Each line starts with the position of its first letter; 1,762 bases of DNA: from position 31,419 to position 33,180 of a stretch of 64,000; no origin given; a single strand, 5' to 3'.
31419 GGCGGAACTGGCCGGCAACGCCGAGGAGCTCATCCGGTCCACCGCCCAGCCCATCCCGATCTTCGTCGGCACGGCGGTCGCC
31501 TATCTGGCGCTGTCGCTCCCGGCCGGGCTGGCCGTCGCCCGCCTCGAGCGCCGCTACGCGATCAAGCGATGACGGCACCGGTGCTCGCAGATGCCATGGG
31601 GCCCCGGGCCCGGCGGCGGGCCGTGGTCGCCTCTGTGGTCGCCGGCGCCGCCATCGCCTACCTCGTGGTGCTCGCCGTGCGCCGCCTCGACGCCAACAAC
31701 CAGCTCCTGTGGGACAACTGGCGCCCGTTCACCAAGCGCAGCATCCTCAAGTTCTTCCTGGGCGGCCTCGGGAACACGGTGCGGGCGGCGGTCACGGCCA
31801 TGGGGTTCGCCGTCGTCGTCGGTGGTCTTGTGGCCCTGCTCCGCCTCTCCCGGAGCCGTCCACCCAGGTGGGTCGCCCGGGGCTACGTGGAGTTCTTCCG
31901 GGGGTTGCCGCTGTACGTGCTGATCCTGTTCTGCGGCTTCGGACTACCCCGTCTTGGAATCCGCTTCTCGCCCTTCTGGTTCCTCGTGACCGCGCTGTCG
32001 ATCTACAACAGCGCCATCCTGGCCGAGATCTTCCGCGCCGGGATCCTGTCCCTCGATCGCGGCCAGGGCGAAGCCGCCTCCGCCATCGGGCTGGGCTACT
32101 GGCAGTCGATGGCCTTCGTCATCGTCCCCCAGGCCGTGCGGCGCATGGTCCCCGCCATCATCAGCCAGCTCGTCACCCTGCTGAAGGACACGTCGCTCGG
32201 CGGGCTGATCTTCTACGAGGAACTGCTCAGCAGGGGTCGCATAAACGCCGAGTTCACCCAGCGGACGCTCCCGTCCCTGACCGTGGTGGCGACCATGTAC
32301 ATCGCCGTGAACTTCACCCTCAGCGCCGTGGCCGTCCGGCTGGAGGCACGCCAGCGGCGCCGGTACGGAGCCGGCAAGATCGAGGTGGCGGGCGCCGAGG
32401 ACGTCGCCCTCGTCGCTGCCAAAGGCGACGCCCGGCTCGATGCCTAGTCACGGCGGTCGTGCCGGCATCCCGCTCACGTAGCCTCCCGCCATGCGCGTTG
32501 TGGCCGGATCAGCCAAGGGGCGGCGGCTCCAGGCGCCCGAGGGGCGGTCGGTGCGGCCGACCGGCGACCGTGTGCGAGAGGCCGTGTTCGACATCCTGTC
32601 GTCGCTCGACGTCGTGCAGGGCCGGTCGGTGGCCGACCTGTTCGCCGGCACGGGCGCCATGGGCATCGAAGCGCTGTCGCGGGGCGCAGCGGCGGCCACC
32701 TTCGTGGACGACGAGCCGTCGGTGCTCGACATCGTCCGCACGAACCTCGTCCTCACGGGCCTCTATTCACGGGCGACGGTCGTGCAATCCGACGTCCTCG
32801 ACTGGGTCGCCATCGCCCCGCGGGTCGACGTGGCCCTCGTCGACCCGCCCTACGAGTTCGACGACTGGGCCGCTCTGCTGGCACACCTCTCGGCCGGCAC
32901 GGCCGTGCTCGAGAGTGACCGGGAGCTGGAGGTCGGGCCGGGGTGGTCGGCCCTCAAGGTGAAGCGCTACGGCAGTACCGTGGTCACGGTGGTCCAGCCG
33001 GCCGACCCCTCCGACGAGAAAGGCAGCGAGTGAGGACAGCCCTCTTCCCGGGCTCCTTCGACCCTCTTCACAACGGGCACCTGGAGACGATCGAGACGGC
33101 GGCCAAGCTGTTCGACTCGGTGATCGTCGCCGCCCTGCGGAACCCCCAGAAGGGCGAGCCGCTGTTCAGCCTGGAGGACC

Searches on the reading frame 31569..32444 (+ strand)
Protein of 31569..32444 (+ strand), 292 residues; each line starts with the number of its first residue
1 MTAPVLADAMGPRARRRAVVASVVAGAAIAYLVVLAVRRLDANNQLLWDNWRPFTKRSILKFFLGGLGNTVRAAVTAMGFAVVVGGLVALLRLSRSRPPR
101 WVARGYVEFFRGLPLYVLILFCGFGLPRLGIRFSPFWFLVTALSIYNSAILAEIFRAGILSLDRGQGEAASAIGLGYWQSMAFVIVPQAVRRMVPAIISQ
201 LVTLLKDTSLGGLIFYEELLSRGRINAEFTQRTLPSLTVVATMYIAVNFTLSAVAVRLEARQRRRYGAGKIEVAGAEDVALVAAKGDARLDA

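Call 33: search_protein_families(library=pfam, proteins=[window:31569-32444:+], max_evalue=0.001)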
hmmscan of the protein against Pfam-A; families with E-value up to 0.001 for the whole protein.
window:31569-32444:+ (292 aa): 1 family
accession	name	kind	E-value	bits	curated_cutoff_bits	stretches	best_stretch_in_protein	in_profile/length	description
PF00528.27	BPD_transp_1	-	1.9e-19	70.5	26.4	1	82-263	2-183/184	Binding-protein-dependent transport system inner membrane component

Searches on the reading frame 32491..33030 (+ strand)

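Call 33: search_protein_families(library=pfam, proteins=[window:32491-33030:+], max_evalue=0.001)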
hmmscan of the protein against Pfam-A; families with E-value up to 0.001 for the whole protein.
window:32491-33030:+ (180 aa): 4 families
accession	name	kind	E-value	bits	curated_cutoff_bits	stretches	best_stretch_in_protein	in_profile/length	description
PF03602.21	Cons_hypoth95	-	2.1e-38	132.2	24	1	1-168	1-181/182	Conserved hypothetical protein 95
PF05175.20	MTS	-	6.7e-07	29.5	23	1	36-122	24-109/170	Methyltransferase small domain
PF13649.12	Methyltransf_25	-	0.0002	22.4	27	1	47-131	1-87/97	Methyltransferase domain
PF10294.15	Methyltransf_16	-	0.00083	19.6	21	1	42-107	45-109/174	Lysine methyltransferase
